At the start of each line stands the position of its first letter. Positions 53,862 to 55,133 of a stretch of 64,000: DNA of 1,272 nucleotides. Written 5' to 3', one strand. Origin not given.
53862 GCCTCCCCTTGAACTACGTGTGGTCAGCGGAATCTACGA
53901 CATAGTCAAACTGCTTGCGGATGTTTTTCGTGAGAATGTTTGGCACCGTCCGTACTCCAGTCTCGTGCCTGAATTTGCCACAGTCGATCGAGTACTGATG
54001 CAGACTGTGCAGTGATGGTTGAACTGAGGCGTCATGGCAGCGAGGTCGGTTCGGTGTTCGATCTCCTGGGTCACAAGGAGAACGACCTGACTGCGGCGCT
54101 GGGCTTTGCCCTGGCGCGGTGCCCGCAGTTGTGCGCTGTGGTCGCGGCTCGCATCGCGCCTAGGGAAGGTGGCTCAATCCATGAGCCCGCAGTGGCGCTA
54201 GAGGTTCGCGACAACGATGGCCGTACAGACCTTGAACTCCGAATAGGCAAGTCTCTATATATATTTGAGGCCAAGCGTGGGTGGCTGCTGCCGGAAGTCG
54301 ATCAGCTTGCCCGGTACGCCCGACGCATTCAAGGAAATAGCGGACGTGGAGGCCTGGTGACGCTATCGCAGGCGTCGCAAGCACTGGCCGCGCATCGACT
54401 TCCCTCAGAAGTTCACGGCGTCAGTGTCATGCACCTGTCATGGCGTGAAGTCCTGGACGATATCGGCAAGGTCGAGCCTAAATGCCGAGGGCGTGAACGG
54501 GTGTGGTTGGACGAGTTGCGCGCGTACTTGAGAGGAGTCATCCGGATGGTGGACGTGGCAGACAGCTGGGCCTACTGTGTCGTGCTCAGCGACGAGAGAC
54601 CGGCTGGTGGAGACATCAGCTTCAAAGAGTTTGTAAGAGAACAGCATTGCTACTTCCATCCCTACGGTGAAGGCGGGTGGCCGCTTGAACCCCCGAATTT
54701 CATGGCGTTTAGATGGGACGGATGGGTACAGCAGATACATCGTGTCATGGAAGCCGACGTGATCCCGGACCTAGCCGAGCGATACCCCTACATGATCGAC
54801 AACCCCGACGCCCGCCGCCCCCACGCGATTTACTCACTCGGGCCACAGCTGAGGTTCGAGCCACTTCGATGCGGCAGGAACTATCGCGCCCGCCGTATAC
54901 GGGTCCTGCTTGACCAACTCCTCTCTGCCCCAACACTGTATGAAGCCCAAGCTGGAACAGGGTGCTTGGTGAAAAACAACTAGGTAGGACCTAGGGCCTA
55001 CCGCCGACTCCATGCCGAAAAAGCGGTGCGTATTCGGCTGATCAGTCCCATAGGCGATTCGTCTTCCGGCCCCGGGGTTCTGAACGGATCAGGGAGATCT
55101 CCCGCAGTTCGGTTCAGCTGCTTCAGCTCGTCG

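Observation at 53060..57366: Lower-GC cargo island after the second integrase: nuclease-like protein, two-gene membrane module, inactivated secreted Excalibur protein, homing HNH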

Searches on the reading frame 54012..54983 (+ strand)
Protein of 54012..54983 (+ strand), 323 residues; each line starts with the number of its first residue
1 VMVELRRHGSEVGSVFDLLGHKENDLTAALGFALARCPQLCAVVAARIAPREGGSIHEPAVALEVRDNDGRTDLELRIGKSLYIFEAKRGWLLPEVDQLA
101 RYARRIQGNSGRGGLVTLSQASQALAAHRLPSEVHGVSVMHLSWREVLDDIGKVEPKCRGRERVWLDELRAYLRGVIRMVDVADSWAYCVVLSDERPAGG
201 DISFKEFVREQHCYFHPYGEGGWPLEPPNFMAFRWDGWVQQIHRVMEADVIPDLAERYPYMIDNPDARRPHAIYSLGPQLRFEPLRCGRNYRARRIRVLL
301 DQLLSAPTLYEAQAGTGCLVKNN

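Call 9: search_protein_families(library=pfam, proteins=[window:54012-54983:+], max_evalue=0.1)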
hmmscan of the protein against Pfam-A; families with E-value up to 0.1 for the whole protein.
window:54012-54983:+ (323 aa): 0 families

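Call 10: search_protein_families(library=padloc, proteins=[window:54012-54983:+], max_evalue=0.1)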
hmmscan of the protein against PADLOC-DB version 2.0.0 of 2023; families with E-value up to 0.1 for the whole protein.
window:54012-54983:+ (323 aa): 0 families

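Call 14: search_protein_families(library=phrogs, proteins=[window:54012-54983:+], max_evalue=0.01)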
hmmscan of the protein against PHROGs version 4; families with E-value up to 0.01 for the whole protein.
window:54012-54983:+ (323 aa): 0 families

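Call 15: search_protein_families(library=ncbifam, proteins=[window:54012-54983:+], max_evalue=0.01)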
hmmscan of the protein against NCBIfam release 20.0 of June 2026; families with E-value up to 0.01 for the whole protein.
window:54012-54983:+ (323 aa): 0 families

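Call 16: find_encoding_contigs(protein=window:54012-54983:+, flank=10000, max_places=10)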
Protein window:54012-54983:+ (323 aa): no gene with exactly this product is on record in the collection.

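Call 17: find_homologous_proteins(query=window:54012-54983:+, max_evalue=0.001)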
Query window:54012-54983:+ (323 aa): 412 proteins with E <= 0.001 among 5260 candidates; the best 120 are listed.
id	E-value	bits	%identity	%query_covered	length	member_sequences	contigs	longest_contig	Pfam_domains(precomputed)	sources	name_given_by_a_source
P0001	1.8e-210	716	99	96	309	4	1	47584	-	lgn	-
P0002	3.4e-141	488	69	98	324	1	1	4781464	-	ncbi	ncbi:hypothetical protein [Mycobacteroides abscessus]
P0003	1.3e-140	486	71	97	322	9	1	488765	-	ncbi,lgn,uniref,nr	ncbi:hypothetical protein [Mycobacteroides abscessus]|uniref:hypothetical protein n=1 Tax=Mycobacter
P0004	1.3e-120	421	63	98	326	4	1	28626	-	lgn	-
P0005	3.2e-119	416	62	98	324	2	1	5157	-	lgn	-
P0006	5.6e-118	412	62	98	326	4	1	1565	-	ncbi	-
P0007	3.4e-117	409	60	98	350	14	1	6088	-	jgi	-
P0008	1.0e-115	404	58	99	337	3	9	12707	-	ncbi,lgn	-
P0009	1.7e-115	404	59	100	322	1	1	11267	-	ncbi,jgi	jgi:hypothetical protein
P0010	2.1e-115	403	59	96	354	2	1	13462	-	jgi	jgi:hypothetical protein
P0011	3.0e-115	403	60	98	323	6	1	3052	-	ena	-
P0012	4.3e-115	402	59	97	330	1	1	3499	-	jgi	jgi:hypothetical protein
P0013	3.9e-114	399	59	96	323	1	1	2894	-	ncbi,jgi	jgi:hypothetical protein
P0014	1.5e-113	397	58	98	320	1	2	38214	-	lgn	-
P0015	1.3e-112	394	59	98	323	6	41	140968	-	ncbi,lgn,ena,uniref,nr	ncbi:hypothetical protein [Mycolicibacterium sphagni]|uniref:PD-(D/E)XK nuclease superfamily protein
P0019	1.1e-110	388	56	99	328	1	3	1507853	-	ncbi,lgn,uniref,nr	ncbi:hypothetical protein FHT40_002441 [Mycolicibacterium sp. BK556]|uniref:hypothetical protein n=1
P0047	3.5e-106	373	55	100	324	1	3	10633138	-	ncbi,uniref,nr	ncbi:hypothetical protein [Paractinoplanes durhamensis]|uniref:PD-(D/E)XK nuclease superfamily prote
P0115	9.8e-97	342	53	98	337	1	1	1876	-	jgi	jgi:hypothetical protein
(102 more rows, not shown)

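Call 18: find_encoding_contigs(protein=P0001, flank=10000, max_places=4)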
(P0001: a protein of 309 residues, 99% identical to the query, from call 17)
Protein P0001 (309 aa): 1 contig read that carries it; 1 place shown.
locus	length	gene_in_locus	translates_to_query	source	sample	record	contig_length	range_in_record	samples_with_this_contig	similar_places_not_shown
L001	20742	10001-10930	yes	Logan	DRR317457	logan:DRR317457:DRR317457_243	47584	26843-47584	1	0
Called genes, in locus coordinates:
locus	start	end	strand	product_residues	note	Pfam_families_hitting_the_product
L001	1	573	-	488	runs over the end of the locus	PF13810:DUF4185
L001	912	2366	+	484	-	PF00135:COesterase, PF20434:BD-FAE, PF07859:Abhydrolase_3 (faint), PF00135:COesterase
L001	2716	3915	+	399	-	PF00135:COesterase, PF07859:Abhydrolase_3 (faint), PF20434:BD-FAE (weak)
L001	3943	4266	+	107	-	PF01906:YbjQ_1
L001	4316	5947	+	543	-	PF02878:PGM_PMM_I, PF02879:PGM_PMM_II, PF02880:PGM_PMM_III, PF00408:PGM_PMM_IV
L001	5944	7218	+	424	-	PF00083:Sugar_tr, PF05977:MFS_3 (weak), PF07690:MFS_1, PF12832:MFS_1_like (faint), PF13347:MFS_2, PF00083:Sugar_tr (weak), PF07690:MFS_1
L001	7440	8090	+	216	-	-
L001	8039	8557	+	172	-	PF00589:Phage_integrase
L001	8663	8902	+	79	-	PF12728:HTH_17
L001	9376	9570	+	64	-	-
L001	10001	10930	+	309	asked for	-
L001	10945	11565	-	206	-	-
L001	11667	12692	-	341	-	PF18928:DUF5677 (faint)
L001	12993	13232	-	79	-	-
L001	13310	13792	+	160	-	-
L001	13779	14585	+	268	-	-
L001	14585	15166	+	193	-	-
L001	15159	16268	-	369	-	-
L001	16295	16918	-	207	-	-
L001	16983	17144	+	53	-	-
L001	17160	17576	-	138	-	-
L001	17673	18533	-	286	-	-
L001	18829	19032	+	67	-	-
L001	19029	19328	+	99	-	-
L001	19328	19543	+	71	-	PF24596:DUF7620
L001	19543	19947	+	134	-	PF23778:Phage_holin_2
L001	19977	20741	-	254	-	?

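Call 19: find_encoding_contigs(protein=P0003, flank=8000, max_places=4)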
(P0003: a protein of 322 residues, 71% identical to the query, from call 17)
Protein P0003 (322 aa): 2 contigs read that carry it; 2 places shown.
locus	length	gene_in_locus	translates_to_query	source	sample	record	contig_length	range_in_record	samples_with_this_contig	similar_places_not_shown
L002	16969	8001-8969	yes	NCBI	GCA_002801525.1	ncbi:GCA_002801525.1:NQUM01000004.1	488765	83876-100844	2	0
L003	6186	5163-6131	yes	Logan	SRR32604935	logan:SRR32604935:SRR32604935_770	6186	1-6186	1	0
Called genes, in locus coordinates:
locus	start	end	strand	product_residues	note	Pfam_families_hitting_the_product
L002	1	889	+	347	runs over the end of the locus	-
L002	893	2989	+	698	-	-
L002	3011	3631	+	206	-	PF14032:PknH_C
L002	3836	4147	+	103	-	-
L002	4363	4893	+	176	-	-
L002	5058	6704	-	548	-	PF10708:DUF2510 (weak), PF00929:RNase_T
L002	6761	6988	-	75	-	PF05901:Excalibur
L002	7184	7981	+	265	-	PF03793:PASTA (faint)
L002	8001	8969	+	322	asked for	-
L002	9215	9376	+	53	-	-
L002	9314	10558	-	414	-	-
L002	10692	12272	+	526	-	PF04545:Sigma70_r4, PF08722:Tn7_TnsA-like_N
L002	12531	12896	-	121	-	PF11774:Lsr2, PF23359:Lsr2_DNA-bd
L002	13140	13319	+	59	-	PF07411:DUF1508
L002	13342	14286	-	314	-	PF03372:Exo_endo_phos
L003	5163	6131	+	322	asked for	-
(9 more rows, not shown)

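Call 22: search_dna_similar(query=window:54012-54983:+, collection=phages, mode=protein, max_evalue=0.001)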
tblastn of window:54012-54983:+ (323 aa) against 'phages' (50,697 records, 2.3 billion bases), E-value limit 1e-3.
No match.

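Call 31: search_solved_structures(query=A2, max_evalue=10, show_alignments=3)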
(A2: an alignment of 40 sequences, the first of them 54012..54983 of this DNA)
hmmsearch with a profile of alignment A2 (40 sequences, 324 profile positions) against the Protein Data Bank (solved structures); distinct sequences matched with E-value up to 10: 1.
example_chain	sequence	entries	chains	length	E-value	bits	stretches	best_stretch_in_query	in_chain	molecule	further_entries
8ye4_G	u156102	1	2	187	0.77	11.9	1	159-204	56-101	TCR NYN-I alpha chain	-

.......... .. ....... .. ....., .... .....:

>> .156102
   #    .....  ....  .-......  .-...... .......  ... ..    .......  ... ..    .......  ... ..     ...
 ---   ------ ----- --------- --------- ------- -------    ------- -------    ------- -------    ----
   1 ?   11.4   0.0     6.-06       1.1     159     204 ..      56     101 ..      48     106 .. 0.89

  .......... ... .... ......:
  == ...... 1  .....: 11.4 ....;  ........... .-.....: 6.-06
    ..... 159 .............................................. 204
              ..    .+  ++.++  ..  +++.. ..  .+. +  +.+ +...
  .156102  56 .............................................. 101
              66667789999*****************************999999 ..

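Call 34: search_dna_similar(query=window:54012-54983:+, collection=plasmids, mode=protein, max_evalue=0.001, max_rows=25)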
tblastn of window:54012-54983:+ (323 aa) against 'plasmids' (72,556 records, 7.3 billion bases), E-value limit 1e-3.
Records with a match: 8; places in all: 8; records where one place covers at least 80% of the query: 7.
Best place of each record, by identity: <60% 8.
By first word of the organism name: Mycobacterium 5; Salinimonas 1; Paenibacillus 1; Vibrio 1.
By predicted mobility (MOB-suite, as given by PLSDB): mobilizable 6; non-mobilizable 2.
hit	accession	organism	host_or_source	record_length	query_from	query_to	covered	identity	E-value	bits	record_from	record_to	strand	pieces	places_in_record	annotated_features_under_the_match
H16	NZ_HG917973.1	Mycobacterium marinum E11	-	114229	2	316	98%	57.5%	4e-104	341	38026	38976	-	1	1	hypothetical protein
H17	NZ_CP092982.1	Mycobacterium marinum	Oncorhynchus kisutch,whole organism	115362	2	316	98%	57.5%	4e-104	341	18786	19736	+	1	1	hypothetical protein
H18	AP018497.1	Mycobacterium marinum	-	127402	2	316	98%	57.5%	4e-104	341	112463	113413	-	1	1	hypothetical protein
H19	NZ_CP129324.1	Mycobacterium marinum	Dead fish from aquarium in Philadelphia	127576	2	316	98%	57.5%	4e-104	341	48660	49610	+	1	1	hypothetical protein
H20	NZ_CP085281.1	Mycobacterium avium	Homo sapiens,sputum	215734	2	319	98%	56.7%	1e-103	339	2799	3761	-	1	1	hypothetical protein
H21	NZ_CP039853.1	Salinimonas iocasae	cell culture,deep sea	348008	5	305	93%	33.1%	4e-37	148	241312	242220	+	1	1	hypothetical protein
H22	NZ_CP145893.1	Paenibacillus amylolyticus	whole organism,soil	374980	2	316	98%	31.6%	2e-46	175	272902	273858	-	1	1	hypothetical protein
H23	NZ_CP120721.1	Vibrio coralliilyticus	tissue sample,sea urchin, ...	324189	199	306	33%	32.1%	1e-4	51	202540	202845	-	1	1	none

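Call 36: get_annotated_region(hit=H22, flank=6000)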
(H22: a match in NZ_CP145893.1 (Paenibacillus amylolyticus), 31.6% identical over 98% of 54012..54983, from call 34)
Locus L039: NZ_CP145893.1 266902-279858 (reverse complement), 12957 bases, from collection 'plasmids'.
description: Paenibacillus amylolyticus strain Y5S-7 plasmid pY5S7-1, complete sequence
organism: Paenibacillus amylolyticus (NCBI taxid 1451)
taxonomy: Bacteria; Bacillota; Bacilli; Bacillales; Paenibacillaceae; Paenibacillus; Paenibacillus amylolyticus
host: -; source: whole organism,soil; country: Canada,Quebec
typing (MOB-suite, as given by PLSDB): non-mobilizable
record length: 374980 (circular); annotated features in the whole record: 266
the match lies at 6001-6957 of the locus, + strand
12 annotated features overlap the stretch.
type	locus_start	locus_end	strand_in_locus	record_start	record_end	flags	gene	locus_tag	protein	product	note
CDS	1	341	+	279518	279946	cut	-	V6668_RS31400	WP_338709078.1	hypothetical protein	-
CDS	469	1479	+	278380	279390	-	-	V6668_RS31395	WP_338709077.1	type II toxin-antitoxin system antitoxin SocA domain-containing protein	-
CDS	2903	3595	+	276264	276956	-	-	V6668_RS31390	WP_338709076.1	hypothetical protein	-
CDS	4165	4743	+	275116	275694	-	-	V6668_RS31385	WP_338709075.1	ankyrin repeat domain-containing protein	-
CDS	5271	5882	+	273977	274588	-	-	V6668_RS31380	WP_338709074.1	DUF1643 domain-containing protein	-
CDS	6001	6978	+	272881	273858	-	-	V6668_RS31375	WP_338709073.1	hypothetical protein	-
CDS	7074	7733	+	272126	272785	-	-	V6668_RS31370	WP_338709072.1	hypothetical protein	-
CDS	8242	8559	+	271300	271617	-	-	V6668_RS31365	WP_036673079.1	transposase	GO:0006313 - DNA transposition [Evidence IEA]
CDS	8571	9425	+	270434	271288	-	-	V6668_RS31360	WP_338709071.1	IS3 family transposase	-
CDS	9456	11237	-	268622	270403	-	-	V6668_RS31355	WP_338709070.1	S8 family serine peptidase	GO:0006508 - proteolysis [Evidence IEA]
CDS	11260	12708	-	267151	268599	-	-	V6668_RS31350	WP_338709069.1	hypothetical protein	-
CDS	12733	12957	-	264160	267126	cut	-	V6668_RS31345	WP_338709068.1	hypothetical protein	-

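Call 37: get_annotated_region(hit=H21, flank=6000)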
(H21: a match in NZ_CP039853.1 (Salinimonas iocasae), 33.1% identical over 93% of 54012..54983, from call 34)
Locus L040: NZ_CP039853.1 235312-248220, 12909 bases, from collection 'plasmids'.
description: Salinimonas iocasae strain KX18D6 plasmid plas12, complete sequence
organism: Salinimonas iocasae (NCBI taxid 2572577)
taxonomy: Bacteria; Pseudomonadota; Gammaproteobacteria; Alteromonadales; Alteromonadaceae; Salinimonas; Salinimonas iocasae
host: -; source: cell culture,deep sea; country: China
typing (MOB-suite, as given by PLSDB): non-mobilizable
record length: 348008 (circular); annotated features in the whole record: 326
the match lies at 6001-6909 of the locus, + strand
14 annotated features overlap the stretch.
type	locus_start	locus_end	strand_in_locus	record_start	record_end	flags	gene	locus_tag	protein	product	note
CDS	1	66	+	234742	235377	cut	-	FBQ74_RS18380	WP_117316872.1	recombinase family protein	-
CDS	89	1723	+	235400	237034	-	-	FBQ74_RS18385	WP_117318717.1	DDE-type integrase/transposase/recombinase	-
CDS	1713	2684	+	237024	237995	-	-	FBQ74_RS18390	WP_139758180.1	AAA family ATPase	-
CDS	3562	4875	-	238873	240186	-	-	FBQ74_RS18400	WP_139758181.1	type II toxin-antitoxin system HipA family toxin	-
CDS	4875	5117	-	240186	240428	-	-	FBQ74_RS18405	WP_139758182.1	helix-turn-helix transcriptional regulator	-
CDS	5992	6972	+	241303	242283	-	-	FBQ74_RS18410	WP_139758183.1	hypothetical protein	-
CDS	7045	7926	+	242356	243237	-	-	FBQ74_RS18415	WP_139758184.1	DNA replication terminus site-binding protein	GO:0006274 - DNA replication termination [Evidence IEA]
CDS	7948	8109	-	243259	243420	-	-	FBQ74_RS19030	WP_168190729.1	hypothetical protein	-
CDS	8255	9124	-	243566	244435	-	-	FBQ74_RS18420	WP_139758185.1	hypothetical protein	-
CDS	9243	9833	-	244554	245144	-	-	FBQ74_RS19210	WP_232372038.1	hypothetical protein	-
CDS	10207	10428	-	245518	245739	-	-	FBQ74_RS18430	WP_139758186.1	hypothetical protein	-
CDS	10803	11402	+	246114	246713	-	-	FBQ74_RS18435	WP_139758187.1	outer membrane beta-barrel protein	-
CDS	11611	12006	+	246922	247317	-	-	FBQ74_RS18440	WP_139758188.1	H-NS family nucleoid-associated regulatory protein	GO:0006355 - regulation of DNA-templated transcription [Evidence IEA]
CDS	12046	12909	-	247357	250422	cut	-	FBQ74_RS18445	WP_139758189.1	hypothetical protein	-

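Call 38: get_annotated_region(hit=H16, flank=6000)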
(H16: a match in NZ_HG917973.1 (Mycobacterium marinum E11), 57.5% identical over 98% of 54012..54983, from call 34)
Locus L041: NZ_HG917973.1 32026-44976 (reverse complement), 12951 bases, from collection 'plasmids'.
description: Mycobacterium marinum E11 plasmid pRAW, complete sequence
organism: Mycobacterium marinum E11 (NCBI taxid 1131442)
taxonomy: Bacteria; Actinomycetota; Actinomycetes; Mycobacteriales; Mycobacteriaceae; Mycobacterium; Mycobacterium marinum; Mycobacterium marinum E11
host: -; source: -; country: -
typing (MOB-suite, as given by PLSDB): mobilizable; replicon rep_cluster_1588; relaxase MOBF
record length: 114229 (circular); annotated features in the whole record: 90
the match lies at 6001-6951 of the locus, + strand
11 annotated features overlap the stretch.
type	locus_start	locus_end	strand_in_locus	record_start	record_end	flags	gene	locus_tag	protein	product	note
CDS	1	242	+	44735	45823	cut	-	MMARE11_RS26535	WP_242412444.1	FHA domain-containing protein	-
CDS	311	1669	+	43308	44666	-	-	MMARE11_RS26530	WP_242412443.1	hypothetical protein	-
CDS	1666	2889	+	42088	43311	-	-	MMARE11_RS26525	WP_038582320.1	hypothetical protein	-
CDS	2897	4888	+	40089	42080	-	-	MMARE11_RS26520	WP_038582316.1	serine/threonine-protein kinase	-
CDS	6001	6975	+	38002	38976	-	-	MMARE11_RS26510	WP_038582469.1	hypothetical protein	-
CDS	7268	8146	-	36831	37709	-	-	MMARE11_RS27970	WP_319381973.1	TetR/AcrR family transcriptional regulator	GO:0006355 - regulation of DNA-templated transcription [Evidence IEA]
CDS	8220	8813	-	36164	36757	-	-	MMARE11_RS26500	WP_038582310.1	TetR/AcrR family transcriptional regulator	GO:0006355 - regulation of DNA-templated transcription [Evidence IEA]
CDS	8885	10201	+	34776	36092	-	-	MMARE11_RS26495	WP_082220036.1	cytochrome P450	-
CDS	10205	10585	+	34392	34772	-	-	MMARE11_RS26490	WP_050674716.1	hypothetical protein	-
CDS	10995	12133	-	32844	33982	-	-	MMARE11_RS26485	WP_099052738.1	IS3 family transposase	-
CDS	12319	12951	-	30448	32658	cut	-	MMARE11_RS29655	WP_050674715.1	serine/threonine-protein kinase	GO:0006468 - protein phosphorylation [Evidence IEA]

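Call 39: predict_structure(alignment_id=A2)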
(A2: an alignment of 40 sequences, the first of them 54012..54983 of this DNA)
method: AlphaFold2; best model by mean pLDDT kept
length: 323 residues; sequences in the alignment: 40
mean_pLDDT: 87.2   pTM: 0.70
mean pLDDT of the five models: 87.2, 87.0, 85.4, 85.0, 84.8
residues with pLDDT >= 90: 201; 70-90: 87; 50-70: 33; < 50: 2
segments of 3 or more residues with pLDDT < 50: none
pLDDT, mean of each block of 10 residues (from residue 1): 56 64 80 94 92 70 81 90 90 88 90 92 83 96 93 95 93 71 78 91 95 93 86 96 93 93 92 94 92 90 93 91 71
secondary structure, 60 per line:
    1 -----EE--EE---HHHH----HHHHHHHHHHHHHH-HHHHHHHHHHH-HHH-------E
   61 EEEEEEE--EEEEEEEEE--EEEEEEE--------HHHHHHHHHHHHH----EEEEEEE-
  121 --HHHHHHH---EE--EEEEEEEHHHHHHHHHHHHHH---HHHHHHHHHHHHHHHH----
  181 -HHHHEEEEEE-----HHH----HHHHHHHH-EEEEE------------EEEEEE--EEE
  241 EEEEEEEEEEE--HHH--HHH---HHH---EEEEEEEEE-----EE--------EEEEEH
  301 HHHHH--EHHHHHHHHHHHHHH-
elements in order: H15-18 H23-36 H38-48 E60-67 E70-78 E81-87 H96-108 E113-119 H123-129 E137-143 H144-157 H161-176 H182-185 E186-191 H204-211 E213-217 E230-235 E238-251 E271-279 E295-299 H300-305 H309-322

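Call 82: search_protein_families(library=pfam, proteins=[L039:6001-6978:+, L040:5992-6972:+, P0115], max_evalue=10)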
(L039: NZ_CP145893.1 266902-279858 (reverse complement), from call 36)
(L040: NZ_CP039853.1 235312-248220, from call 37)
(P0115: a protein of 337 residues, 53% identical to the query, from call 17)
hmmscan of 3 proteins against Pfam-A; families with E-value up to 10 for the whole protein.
L039:6001-6978:+ (325 aa): 4 families
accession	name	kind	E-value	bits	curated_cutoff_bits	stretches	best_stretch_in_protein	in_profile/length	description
PF12825.12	DUF3818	-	0.063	12.8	25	1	43-189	96-225/338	Domain of unknown function in PX-proteins (DUF3818)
PF19520.5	Dpp_8_9_N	-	0.12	12.8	27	1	126-172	103-150/154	Dipeptidyl peptidase 8 and 9 N-terminal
PF08011.17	PDDEXK_9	-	0.13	12.7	25.5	1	64-121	26-94/105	PD-(D/E)XK nuclease superfamily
PF14281.12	PDDEXK_4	-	0.15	12.4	22.3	1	49-160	60-166/183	PD-(D/E)XK nuclease superfamily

L040:5992-6972:+ (326 aa): 0 families

P0115 (337 aa): 2 families
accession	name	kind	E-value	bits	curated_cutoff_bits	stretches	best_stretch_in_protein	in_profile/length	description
PF17276.7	DUF5341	-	0.37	11.5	25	1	145-211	71-133/161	Family of unknown function (DUF5341)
PF21834.1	DUF6894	-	1.7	9.3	24.1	1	18-74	11-62/69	Domain of unknown function (DUF6894)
